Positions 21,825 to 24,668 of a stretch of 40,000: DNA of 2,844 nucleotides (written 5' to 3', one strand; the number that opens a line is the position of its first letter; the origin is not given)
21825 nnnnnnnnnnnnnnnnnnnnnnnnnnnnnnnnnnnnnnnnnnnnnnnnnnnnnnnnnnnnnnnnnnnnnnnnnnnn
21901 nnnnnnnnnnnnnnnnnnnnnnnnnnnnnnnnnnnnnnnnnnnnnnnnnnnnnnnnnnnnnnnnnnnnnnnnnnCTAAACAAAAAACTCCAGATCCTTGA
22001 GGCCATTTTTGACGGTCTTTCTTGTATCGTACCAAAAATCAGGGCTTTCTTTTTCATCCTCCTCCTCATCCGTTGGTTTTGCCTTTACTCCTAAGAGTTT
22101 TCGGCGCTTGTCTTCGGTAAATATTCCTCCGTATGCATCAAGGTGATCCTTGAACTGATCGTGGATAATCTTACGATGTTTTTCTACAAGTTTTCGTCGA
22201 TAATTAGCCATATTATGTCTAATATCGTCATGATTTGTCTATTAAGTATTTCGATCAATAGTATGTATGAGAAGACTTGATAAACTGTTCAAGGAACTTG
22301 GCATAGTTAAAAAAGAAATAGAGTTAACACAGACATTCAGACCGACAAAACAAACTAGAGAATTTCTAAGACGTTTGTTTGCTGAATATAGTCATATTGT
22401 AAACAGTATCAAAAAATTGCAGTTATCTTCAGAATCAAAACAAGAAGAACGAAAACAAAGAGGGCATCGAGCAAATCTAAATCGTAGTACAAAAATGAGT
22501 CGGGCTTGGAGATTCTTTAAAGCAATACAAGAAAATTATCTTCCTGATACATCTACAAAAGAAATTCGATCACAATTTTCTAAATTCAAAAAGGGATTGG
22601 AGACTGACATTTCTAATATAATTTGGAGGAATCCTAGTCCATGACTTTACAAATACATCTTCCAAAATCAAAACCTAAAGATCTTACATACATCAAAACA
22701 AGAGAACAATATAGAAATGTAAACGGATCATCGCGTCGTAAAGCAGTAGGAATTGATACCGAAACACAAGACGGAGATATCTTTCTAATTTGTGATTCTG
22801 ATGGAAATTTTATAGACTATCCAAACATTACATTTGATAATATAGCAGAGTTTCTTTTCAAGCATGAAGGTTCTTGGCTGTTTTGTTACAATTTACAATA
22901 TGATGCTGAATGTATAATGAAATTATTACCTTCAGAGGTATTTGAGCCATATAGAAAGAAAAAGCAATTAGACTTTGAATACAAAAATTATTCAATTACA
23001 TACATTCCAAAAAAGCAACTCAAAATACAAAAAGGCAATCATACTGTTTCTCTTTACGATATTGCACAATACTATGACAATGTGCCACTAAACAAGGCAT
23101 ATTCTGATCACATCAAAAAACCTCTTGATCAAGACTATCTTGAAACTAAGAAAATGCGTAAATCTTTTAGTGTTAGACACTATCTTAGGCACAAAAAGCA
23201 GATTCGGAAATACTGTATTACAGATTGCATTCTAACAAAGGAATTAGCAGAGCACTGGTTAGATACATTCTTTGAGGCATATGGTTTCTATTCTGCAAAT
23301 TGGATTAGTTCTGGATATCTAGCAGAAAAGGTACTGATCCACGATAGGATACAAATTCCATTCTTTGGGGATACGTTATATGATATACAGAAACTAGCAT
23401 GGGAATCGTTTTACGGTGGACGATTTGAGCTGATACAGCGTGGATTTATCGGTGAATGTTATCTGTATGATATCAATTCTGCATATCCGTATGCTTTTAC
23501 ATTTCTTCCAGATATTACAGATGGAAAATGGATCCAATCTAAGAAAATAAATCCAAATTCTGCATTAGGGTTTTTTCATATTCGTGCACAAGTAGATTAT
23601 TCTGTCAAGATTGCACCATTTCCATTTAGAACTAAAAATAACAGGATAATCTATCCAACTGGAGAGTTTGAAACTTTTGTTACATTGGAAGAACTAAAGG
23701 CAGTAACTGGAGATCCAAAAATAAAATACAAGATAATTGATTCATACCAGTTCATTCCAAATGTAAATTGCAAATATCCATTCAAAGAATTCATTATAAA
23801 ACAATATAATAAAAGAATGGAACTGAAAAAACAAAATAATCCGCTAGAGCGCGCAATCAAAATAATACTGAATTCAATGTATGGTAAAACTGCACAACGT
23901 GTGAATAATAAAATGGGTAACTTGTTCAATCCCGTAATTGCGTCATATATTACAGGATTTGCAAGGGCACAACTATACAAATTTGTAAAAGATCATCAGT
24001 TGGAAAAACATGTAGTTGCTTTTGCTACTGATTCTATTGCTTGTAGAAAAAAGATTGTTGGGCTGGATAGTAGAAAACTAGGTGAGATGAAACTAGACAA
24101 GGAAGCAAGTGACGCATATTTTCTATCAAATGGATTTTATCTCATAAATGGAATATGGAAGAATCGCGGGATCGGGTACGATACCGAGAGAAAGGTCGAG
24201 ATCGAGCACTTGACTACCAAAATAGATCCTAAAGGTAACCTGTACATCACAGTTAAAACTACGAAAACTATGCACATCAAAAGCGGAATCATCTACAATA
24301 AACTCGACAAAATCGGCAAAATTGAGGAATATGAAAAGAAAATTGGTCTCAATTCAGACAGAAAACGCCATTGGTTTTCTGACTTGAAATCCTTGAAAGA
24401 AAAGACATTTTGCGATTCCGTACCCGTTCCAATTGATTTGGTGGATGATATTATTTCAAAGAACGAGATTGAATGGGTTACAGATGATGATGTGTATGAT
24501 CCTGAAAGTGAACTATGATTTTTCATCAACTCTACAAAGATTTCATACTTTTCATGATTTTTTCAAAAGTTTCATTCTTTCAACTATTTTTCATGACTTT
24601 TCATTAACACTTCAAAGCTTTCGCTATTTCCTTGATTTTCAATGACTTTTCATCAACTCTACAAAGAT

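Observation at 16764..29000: Self-synthesising Cas1 transposon (casposon), ~12.2 kb, with intact ends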

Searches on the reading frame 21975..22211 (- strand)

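Call 9: search_protein_families(library=pfam, proteins=[window:21975-22211:-], max_evalue=0.01)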
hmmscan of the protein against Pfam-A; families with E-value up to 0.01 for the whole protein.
window:21975-22211:- (78 aa): 0 families

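Call 58: search_protein_families(library=pfam, proteins=[window:21975-22211:-], max_evalue=10)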
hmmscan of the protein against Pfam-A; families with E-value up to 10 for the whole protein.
window:21975-22211:- (78 aa): 1 family
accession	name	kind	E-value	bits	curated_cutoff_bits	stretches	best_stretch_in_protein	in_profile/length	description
PF06086.17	Pox_A30L_A26L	-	0.26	11.4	23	1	9-36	45-71/220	Orthopoxvirus A26L/A30L protein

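Call 59: search_protein_families(library=phrogs, proteins=[window:21975-22211:-], max_evalue=0.01)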
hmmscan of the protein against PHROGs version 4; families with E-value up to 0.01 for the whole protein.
window:21975-22211:- (78 aa): 0 families

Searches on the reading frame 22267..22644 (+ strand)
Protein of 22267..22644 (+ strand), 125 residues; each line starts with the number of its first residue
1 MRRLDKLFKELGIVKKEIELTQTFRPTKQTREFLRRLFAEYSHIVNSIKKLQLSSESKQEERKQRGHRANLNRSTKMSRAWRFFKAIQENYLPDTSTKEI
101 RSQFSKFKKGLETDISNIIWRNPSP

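Call 9: search_protein_families(library=pfam, proteins=[window:22267-22644:+], max_evalue=0.01)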
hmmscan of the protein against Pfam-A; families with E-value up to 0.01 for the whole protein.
window:22267-22644:+ (125 aa): 0 families

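Call 58: search_protein_families(library=pfam, proteins=[window:22267-22644:+], max_evalue=10)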
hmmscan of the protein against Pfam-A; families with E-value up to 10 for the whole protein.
window:22267-22644:+ (125 aa): 1 family
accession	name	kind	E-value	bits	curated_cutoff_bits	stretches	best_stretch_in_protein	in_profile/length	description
PF22682.2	Ribosomal_uL24m-like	-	0.04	13.9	29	1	77-114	139-175/223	Large ribosomal subunit protein uL24m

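Call 59: search_protein_families(library=phrogs, proteins=[window:22267-22644:+], max_evalue=0.01)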
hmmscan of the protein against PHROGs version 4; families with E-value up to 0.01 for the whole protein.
window:22267-22644:+ (125 aa): 0 families

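Call 60: search_protein_families(library=ncbifam, proteins=[window:22267-22644:+], max_evalue=0.01)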
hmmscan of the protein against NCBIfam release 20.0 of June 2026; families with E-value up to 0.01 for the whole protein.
window:22267-22644:+ (125 aa): 0 families

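Call 82: find_encoding_contigs(protein=window:22267-22644:+, flank=5000, max_places=5)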
Protein window:22267-22644:+ (125 aa): 2 contigs read that carry it; 2 places shown.
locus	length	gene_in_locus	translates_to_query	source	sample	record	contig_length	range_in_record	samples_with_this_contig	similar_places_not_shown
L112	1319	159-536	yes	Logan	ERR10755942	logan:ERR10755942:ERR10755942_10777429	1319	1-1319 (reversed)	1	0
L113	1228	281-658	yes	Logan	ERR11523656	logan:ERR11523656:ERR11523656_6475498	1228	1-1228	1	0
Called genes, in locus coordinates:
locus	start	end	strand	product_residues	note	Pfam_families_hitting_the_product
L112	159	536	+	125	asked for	-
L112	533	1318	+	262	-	?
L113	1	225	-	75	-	?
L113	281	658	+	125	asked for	-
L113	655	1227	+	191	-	?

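Call 84: find_homologous_proteins(query=window:22267-22641:+, max_evalue=0.001)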
Query window:22267-22641:+ (125 aa): 37 proteins with E <= 0.001 among 46 candidates.
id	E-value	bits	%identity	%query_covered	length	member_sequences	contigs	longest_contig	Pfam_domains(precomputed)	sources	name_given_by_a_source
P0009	1.3e-73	263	100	100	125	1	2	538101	-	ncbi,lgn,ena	-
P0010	2.9e-55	204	81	100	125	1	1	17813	-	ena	-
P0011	2.0e-54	201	79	100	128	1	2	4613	-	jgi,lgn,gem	-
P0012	1.7e-53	198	78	100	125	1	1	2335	-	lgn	-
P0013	3.3e-53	197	78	100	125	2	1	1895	-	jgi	jgi:hypothetical protein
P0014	7.1e-53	196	78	100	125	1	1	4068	-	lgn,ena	-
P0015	9.6e-53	195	77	100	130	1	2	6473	-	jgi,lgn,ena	-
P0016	1.7e-51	191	75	100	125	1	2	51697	-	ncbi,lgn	ncbi:MAG: hypothetical protein ACREA3_10130 [Nitrosotalea sp.]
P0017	4.5e-51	190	76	99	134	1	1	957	-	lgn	-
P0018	2.2e-50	188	75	100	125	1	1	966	-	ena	-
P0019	3.1e-49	184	72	99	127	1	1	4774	-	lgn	-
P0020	8.1e-48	180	70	100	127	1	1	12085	-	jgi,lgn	jgi:hypothetical protein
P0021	4.3e-47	177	73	100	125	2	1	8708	-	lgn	-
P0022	1.9e-46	175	68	100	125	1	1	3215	-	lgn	-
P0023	3.7e-45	171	72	93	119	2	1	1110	-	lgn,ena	-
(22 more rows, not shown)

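Call 89: predict_structure(alignment_id=A2)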
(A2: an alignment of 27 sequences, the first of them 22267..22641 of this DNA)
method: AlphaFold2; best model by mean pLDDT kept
length: 125 residues; sequences in the alignment: 27
mean_pLDDT: 92.9   pTM: 0.55
mean pLDDT of the five models: 92.9, 92.3, 91.4, 90.6, 89.9
residues with pLDDT >= 90: 105; 70-90: 19; 50-70: 1; < 50: 0
segments of 3 or more residues with pLDDT < 50: none
pLDDT, mean of each block of 10 residues (from residue 1): 90 96 94 96 93 85 94 94 95 94 95 91 85
secondary structure, 60 per line:
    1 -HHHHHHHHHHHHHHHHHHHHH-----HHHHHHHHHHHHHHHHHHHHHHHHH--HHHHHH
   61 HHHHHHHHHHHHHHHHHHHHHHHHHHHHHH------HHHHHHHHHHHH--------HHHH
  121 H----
elements in order: H2-22 H28-52 H55-90 H97-108 H117-121

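Call 91: fold_search(model_id=the predicted structure, library=pdb)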
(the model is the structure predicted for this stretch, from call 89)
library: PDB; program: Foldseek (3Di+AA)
matches with E <= 10: 113; with E <= 0.001: 0
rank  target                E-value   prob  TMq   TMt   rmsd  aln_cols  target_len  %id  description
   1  6q56_A                8.7e-01  0.99  0.36  0.19   0.5        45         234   22  Crystal structure of the B. subtilis M1A22 tRNA methyltransferase TrmK (released 2019-03-27)
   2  5vr3                  1.6e+00  0.97  0.41  0.82   1.4        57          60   12  Crystal structure of the BRS domain of BRAF (released 2018-02-14)
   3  8pop_B                2.1e+00  0.54  0.36  0.37   7.3        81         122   16  HK97 small terminase in complex with DNA (released 2023-08-09)
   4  8xeh_D                2.2e+00  0.15  0.29  0.29  18.2       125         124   14  Crystal structure of HEPN-MNT complex (released 2024-12-18)
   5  6azy                  2.4e+00  0.23  0.39  0.06  13.8       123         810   16  Crystal structure of Hsp104 R328M/R757M mutant from Calcarisporiella thermophila (released 2018-10-03)
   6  8vaa_K                2.5e+00  0.92  0.36  0.64   1.2        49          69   14  Actin-binding domain of Legionella pneumophila effector LFAT1 (lpg1387) bound to F-actin (released 2024-12-18)
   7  3c98_B                2.5e+00  0.08  0.26  0.16  16.6       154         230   16  Revised structure of the munc18a-syntaxin1 complex (released 2008-03-25)
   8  8gxq_g                2.7e+00  0.10  0.24  0.28  16.6       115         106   16  PIC-Mediator in complex with +1 nucleosome (T40N) in MH-binding state (released 2022-11-02)
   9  5m4y_A                2.8e+00  0.11  0.29  0.22  13.4       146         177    8  Crystal structure of the Sec3/Sso2 complex at 2.20 angstrom resolution (released 2017-02-08)
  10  4dvd                  2.8e+00  0.04  0.19  0.13  18.1       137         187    9  Crystal structure of the disulphide linked knotted homodimer of Psu (released 2012-11-21)
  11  6dnc_MA               3.0e+00  0.80  0.37  0.14   1.4        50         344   16  E.coli RF1 bound to E.coli 70S ribosome in response to UAU sense A-site codon (released 2018-07-04)
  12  6nyi_B                3.0e+00  0.08  0.21  0.26  10.5       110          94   12  Crystal structure of computationally designed protein XXA (released 2020-04-22)
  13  7lbm_i                3.2e+00  0.35  0.36  0.40  18.2        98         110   14  Structure of the human Mediator-bound transcription pre-initiation complex (released 2021-03-24)
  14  7emf_G                3.2e+00  0.10  0.26  0.20  17.0       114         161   16  Human Mediator (deletion of MED1-IDR) in a Tail-extended conformation (released 2021-05-05)
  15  7udc_B                3.2e+00  0.08  0.28  0.18  20.6       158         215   13  cryo-EM structures of a synaptobrevin-Munc18-1-syntaxin-1 complex class1 (released 2022-04-06)
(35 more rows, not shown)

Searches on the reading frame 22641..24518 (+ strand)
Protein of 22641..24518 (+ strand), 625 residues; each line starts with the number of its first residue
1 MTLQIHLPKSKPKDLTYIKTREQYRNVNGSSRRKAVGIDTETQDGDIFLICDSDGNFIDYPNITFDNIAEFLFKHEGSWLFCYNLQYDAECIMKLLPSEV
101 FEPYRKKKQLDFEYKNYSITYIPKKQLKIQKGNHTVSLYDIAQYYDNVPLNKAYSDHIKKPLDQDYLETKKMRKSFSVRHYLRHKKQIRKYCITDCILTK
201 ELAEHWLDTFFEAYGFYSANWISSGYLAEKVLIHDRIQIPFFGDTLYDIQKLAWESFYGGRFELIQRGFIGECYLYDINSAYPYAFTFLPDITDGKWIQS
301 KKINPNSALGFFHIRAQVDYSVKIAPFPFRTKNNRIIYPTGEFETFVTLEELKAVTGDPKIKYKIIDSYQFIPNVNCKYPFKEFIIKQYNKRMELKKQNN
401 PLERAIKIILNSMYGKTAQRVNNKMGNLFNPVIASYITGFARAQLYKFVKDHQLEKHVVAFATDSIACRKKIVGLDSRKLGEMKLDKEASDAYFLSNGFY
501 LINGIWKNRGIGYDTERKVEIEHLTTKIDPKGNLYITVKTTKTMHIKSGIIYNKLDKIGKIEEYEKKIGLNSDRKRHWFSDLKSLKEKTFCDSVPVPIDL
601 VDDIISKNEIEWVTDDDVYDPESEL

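Call 8: search_protein_families(library=pfam, proteins=[window:22641-24518:+], max_evalue=0.01)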
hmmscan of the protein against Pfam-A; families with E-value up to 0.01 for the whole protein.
window:22641-24518:+ (625 aa): 1 family
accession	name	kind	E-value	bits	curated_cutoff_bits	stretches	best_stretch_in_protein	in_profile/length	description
PF03175.18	DNA_pol_B_2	-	7.5e-25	88.2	25.8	1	115-424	75-393/468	DNA polymerase type B, organellar and viral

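Call 36: search_solved_structures(query=window:22641-24518:+, max_evalue=0.01, show_alignments=1)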
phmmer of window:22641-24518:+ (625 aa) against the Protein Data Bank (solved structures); distinct sequences matched with E-value up to 0.01: 0.

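Call 60: search_protein_families(library=ncbifam, proteins=[window:22641-24518:+], max_evalue=0.01)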
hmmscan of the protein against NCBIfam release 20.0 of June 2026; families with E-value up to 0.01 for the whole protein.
window:22641-24518:+ (625 aa): 1 family
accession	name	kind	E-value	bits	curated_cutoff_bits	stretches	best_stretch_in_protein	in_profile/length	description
NF004421.0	PRK05762.1-2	equivalog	0.00095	17.6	570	1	386-440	482-533/795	DNA polymerase II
